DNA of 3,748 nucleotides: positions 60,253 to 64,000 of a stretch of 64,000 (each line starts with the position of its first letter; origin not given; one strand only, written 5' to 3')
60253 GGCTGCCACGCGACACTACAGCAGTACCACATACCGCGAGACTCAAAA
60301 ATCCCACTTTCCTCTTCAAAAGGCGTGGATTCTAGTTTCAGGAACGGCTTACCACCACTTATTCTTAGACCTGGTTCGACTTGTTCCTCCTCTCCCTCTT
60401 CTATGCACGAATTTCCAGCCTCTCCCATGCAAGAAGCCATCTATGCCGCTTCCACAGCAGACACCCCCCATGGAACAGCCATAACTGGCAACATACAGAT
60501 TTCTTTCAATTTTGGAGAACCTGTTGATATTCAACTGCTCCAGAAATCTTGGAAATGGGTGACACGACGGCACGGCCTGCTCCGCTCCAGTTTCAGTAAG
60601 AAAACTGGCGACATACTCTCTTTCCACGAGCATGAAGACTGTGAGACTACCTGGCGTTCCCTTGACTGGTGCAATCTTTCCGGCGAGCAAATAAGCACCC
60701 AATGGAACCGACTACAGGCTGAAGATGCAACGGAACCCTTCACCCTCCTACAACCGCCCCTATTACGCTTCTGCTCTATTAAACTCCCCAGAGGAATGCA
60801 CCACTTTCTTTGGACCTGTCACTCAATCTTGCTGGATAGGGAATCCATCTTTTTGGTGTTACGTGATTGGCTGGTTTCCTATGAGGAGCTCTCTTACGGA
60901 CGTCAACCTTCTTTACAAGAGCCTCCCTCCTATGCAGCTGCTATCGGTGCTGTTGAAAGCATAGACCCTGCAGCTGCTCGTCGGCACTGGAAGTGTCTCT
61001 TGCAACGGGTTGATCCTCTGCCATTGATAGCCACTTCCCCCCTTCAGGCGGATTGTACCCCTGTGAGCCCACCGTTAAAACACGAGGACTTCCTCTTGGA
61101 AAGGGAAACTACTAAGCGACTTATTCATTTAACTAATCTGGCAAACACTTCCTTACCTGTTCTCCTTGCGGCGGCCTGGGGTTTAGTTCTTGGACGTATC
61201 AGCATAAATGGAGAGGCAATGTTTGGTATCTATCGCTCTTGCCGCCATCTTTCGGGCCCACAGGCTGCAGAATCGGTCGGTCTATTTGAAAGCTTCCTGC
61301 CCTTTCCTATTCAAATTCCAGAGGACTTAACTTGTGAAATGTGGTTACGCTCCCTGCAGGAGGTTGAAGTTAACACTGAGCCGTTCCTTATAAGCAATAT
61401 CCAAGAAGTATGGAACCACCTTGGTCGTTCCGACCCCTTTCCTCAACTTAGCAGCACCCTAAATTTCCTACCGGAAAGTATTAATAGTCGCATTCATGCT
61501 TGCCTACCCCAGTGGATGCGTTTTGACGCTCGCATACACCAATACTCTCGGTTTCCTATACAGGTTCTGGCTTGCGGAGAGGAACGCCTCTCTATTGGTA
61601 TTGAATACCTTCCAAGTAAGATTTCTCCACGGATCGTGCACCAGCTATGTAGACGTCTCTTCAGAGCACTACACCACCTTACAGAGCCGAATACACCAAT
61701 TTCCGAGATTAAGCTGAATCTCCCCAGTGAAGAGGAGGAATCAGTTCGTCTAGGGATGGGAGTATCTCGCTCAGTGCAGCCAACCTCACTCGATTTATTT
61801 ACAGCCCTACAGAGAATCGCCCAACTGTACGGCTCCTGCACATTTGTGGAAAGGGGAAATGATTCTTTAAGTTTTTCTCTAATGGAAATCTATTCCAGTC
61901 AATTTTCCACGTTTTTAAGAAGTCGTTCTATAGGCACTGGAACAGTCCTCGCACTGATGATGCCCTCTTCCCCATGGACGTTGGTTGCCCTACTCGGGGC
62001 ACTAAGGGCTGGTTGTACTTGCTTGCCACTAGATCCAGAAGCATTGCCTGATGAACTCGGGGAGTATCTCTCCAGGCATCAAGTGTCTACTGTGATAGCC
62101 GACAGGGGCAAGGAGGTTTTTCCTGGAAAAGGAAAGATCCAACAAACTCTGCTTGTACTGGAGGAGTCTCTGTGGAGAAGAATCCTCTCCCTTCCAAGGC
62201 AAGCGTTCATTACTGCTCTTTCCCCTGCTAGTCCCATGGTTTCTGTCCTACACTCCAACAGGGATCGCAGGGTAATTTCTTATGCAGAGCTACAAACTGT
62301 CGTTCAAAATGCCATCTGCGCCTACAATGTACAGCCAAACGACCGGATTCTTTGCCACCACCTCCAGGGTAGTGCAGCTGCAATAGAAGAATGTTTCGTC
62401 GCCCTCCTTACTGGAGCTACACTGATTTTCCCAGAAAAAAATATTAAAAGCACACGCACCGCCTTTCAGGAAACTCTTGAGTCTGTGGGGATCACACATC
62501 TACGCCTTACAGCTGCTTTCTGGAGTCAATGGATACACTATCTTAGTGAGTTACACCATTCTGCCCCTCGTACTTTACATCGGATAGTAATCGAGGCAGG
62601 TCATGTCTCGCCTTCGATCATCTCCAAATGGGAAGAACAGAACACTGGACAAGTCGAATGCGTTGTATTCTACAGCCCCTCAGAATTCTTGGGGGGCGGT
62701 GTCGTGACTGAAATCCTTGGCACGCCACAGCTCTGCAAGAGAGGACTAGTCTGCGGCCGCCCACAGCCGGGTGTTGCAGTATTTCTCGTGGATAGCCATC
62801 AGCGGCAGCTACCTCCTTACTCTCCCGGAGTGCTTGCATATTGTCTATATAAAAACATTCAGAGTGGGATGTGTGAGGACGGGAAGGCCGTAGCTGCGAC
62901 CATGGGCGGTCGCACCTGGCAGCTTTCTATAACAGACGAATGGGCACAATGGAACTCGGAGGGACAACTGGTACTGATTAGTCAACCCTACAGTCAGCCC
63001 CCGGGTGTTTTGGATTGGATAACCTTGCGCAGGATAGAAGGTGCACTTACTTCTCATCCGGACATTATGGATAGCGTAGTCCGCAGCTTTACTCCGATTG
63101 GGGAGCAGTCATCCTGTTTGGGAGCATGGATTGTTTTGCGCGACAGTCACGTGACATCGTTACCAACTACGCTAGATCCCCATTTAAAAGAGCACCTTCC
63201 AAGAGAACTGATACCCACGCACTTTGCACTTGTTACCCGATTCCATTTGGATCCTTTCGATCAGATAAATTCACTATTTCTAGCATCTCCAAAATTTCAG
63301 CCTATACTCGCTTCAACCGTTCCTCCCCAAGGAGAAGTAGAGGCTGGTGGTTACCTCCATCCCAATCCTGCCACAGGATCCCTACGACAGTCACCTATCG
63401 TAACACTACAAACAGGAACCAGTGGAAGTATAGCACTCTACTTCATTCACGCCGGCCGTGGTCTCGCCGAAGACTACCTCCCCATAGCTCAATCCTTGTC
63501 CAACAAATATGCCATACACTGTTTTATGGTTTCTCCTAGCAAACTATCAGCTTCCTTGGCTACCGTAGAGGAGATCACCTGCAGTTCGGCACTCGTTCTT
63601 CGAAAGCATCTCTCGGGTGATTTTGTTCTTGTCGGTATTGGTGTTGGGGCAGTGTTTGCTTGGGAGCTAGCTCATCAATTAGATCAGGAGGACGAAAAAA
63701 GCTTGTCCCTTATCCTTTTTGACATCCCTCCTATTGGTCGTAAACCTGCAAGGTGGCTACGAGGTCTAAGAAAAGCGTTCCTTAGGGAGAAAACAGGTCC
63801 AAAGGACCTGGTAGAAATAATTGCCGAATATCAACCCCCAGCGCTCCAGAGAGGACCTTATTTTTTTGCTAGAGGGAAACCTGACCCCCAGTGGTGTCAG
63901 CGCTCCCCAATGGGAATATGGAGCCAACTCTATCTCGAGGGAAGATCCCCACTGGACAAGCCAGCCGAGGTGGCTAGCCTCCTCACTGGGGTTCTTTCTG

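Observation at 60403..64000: Intact reading frame of more than 3.6 kb for an NRPS-like C / A-like / TE-like protein with substituted catalytic motifs and no carrier domain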

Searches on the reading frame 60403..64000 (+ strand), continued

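Call 76: fold_search(model_id=the predicted structure, library=pdb)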
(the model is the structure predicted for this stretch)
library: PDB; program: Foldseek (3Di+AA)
matches with E <= 10: 1868; with E <= 0.001: 874
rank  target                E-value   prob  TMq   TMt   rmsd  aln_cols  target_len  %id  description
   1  2vsq                  3.7e-69  1.00  0.62  0.59  22.6      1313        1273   16  Structure of surfactin A synthetase C (SrfA-C), a nonribosomal peptide synthetase termination module (released 2008-07-08)
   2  9bfd_B                2.0e-65  1.00  0.69  0.79   4.7      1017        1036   18  Tyrocidine synthetase modules 1 and 2 crosslinked in the condensation state, complex A (released 2024-10-09)
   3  6n8e                  7.5e-63  1.00  0.63  0.58  23.6      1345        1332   14  Crystal structure of holo-ObiF1, a five domain nonribosomal peptide synthetase from Burkholderia diffusa (released 2019-07-24)
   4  6p1j_A                1.1e-61  1.00  0.65  0.80   5.5      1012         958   17  The structure of condensation and adenylation domains of teixobactin-producing nonribosomal peptide synthetase Txo2 se (released 2019-05-29)
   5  9up2_A                3.4e-61  1.00  0.69  0.55   4.8      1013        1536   18  PvdL-E2-C3-A3-PCP3 in complex with MLP (NRPS cross-module) (released 2026-04-01)
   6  6p1j_B                6.5e-61  1.00  0.65  0.80   5.6      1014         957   17  The structure of condensation and adenylation domains of teixobactin-producing nonribosomal peptide synthetase Txo2 se (released 2019-05-29)
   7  8hlk                  4.5e-60  1.00  0.63  0.81   5.5      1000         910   20  Structure of McyB-C1A1 complexed with L-Leu and AMP (released 2023-12-13)
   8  5ja2_A                1.8e-58  1.00  0.61  0.59  17.7      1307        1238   15  EntF, a Terminal Nonribosomal Peptide Synthetase Module Bound to the non-Native MbtH-Like Protein PA2412 (released 2016-09-14)
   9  4zxh                  2.7e-57  1.00  0.63  0.58  21.3      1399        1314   16  Crystal Structure of holo-AB3403 a four domain nonribosomal peptide synthetase from Acinetobacter Baumanii (released 2015-12-30)
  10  5ja1_A                1.1e-56  1.00  0.60  0.58  17.7      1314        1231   15  EntF, a Terminal Nonribosomal Peptide Synthetase Module Bound to the MbtH-Like Protein YbdZ (released 2016-09-14)
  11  6mg0_A                1.0e-55  1.00  0.65  0.47   4.8      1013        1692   17  Crystal structure of a 5-domain construct of LgrA in the thiolation state (released 2019-11-20)
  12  6mfz_A                2.2e-55  1.00  0.67  0.46   4.7       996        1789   18  Crystal structure of dimodular LgrA in a condensation state (released 2019-11-20)
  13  6mg0_B                2.6e-55  1.00  0.65  0.48   4.9      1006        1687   18  Crystal structure of a 5-domain construct of LgrA in the thiolation state (released 2019-11-20)
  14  9lcq_A                3.2e-54  1.00  0.51  0.46   8.1       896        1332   18  PvdL-E2-C3-A3(R3393A) in complex with MLP (NRPS cross-module) (released 2026-01-07)
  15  9meh                  6.2e-54  1.00  0.66  0.45   4.8       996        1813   17  Crystal structure of the dimodular LgrA after protein ligation (released 2025-03-05)
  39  6ltc                  8.5e-42  1.00  0.62  0.81   4.9      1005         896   15  Crystal Structure of Nonribosomal peptide synthetases (NRPS), FmoA3 (S1046A)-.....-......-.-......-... bound form (released 2021-03-10)
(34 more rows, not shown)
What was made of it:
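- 60403..61737 (+): Condensation-like domain (aa 1-445). Foldseek matches to C domains (call 76).
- On Homologous superfamilies (Pfam Condensation, AMP-binding/ANL, Thioesterase): Foldseek matches to termination modules and C-A didomains have TM up to 0.8 when normalised by target length (call 76).
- Closest known: NRPS termination modules C-A-T-TE. Same: These are the best Foldseek matches, with E of 4e-69 to 3e-57 over about 1,300 aligned columns (call 76).
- Its best structural matches are the termination modules SrfA-C, ObiF1, EntF and AB3403 (call 76).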

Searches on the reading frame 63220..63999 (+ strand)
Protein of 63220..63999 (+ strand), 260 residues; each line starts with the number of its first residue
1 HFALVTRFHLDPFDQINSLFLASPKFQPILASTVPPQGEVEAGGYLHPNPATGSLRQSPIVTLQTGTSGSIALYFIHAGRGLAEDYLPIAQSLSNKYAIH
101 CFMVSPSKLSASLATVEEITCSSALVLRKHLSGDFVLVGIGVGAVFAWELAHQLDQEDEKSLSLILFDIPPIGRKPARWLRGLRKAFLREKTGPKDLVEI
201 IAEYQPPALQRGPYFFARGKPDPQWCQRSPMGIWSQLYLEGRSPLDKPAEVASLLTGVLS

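Call 63: find_homologous_proteins(query=A4, max_evalue=0.001)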
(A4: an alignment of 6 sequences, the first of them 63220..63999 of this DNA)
Query A4 (6 sequences): 8000 candidates shared short words with the query, none scored E <= 0.001.

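Call 78: search_solved_structures(query=A4, max_evalue=1, show_alignments=3)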
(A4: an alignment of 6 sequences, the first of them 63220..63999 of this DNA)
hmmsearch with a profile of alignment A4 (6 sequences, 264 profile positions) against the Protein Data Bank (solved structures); distinct sequences matched with E-value up to 1: 21.
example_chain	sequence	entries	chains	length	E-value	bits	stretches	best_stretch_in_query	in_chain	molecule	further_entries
6vap_A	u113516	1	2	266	1.5e-05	27.6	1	70-162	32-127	Thioesterase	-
7r0x_A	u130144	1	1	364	4.1e-05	26.2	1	62-162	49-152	Polyketide synthase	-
5d3k_A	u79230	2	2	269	0.0015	21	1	113-187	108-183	Erythronolide synthase, modules 5 and 6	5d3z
1mo2_A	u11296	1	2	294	0.0018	20.8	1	113-187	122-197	Erythronolide synthase, modules 5 and 6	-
1kez_A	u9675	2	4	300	0.0019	20.7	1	113-187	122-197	ERYTHRONOLIDE SYNTHASE | 6-deoxyerythronolide-B synthase EryA3, modules 5 and 6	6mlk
6ojc_A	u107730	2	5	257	0.0029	20.1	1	50-161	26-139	NocB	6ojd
7m7f_B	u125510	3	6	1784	0.016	17.7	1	113-187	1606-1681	EryAI,6-deoxyerythronolide-B synthase EryA3, modules 5 and 6 chimera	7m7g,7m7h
8tjn_B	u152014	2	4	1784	0.016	17.7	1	113-187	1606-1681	EryAI,6-deoxyerythronolide-B synthase EryA3, modules 5 and 6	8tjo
3lcr_A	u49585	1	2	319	0.016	17.6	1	81-157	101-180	Tautomycetin biosynthetic PKS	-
7m7e_B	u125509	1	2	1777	0.019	17.4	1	113-187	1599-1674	6-deoxyerythronolide-B synthase EryA2, modules 3 and 4,EryAI,6-deoxyerythronolide-B syntha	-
8tpw_A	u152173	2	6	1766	0.02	17.3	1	113-187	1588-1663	EryAII,EryAII,EryAII,EryAII,6-deoxyerythronolide-B synthase EryA3, modules 5 and 6 | EryAII,EryAII,EryAII,6-deoxyerythronolide-B synthase EryA3, modules 5 and 6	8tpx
7dxo_A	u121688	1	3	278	0.13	14.7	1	56-167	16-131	Non-ribosomal peptide synthetase 4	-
7crn_A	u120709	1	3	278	0.13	14.6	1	56-167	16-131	Non-ribosomal peptide synthetase 4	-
2px6_A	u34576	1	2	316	0.46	12.9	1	56-160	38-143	Thioesterase domain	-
7mhd_A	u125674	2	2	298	0.63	12.5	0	64-160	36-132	Fatty acid synthase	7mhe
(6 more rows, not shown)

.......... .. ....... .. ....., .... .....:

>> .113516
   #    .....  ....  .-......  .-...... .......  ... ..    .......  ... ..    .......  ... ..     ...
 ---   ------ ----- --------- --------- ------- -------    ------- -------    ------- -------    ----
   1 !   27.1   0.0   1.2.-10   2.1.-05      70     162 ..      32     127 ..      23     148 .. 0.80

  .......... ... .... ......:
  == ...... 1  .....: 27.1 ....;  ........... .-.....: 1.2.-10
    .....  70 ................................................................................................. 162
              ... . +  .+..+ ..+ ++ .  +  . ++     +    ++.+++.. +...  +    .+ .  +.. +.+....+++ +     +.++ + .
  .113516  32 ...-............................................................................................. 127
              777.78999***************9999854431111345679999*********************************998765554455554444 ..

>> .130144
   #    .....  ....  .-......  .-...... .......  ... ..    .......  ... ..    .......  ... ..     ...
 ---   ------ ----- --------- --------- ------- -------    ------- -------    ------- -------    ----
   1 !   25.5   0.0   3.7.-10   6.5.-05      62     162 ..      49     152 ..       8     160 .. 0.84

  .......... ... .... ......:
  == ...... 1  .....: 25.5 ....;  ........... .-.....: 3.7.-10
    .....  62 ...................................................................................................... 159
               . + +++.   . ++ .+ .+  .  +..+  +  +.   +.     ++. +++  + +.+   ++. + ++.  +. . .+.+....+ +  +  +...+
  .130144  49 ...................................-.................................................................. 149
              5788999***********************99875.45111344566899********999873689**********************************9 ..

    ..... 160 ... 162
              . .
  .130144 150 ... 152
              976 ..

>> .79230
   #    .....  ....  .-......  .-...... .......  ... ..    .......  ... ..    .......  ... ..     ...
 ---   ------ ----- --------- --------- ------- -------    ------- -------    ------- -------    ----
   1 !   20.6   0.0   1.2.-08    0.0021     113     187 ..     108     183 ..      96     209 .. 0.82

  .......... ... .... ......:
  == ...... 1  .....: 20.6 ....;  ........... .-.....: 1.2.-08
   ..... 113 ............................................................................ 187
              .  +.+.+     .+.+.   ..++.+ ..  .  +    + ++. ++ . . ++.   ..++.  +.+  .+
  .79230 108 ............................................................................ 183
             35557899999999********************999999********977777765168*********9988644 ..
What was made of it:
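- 63418..63999 (+): Thioesterase-like alpha/beta-hydrolase domain (aa 1006-1199), shortened and lacking the Ser and His of the catalytic triad. Profile matches to type II TE 6vap, PKS TE 7r0x and the DEBS TE (call 78).
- Closest known: Type I/II thioesterases of NRPS and PKS systems. Same: The N-terminal half of the alpha/beta-hydrolase core aligns with them, including the strand-elbow-helix around the nucleophile (call 78).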

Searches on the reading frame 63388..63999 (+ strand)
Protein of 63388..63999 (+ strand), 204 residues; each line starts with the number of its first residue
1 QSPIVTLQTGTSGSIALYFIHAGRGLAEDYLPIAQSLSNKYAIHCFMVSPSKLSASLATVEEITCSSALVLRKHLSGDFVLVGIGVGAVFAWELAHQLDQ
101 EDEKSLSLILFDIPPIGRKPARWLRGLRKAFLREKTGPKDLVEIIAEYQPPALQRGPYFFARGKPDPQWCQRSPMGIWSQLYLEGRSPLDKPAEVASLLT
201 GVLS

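Call 77: find_homologous_proteins(query=window:63388-63999:+, max_evalue=0.001)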
Query window:63388-63999:+: 273 candidates shared short words with the query, none scored E <= 0.001.
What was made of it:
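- Tried and rejected: This is a limit of the word index, not evidence (calls 63, 77).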

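Call 82: search_protein_families(library=pfam, proteins=[window:63388-63999:+], max_evalue=10)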
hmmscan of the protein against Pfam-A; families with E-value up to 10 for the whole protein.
window:63388-63999:+ (204 aa): 1 family
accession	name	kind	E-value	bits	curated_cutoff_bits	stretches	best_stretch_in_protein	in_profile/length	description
PF00975.26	Thioesterase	-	9e-08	33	26.4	1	17-123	3-116/226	Thioesterase domain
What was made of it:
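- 63418..63999 (+): Pfam PF00975, 33 bits when scanned alone (call 82).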
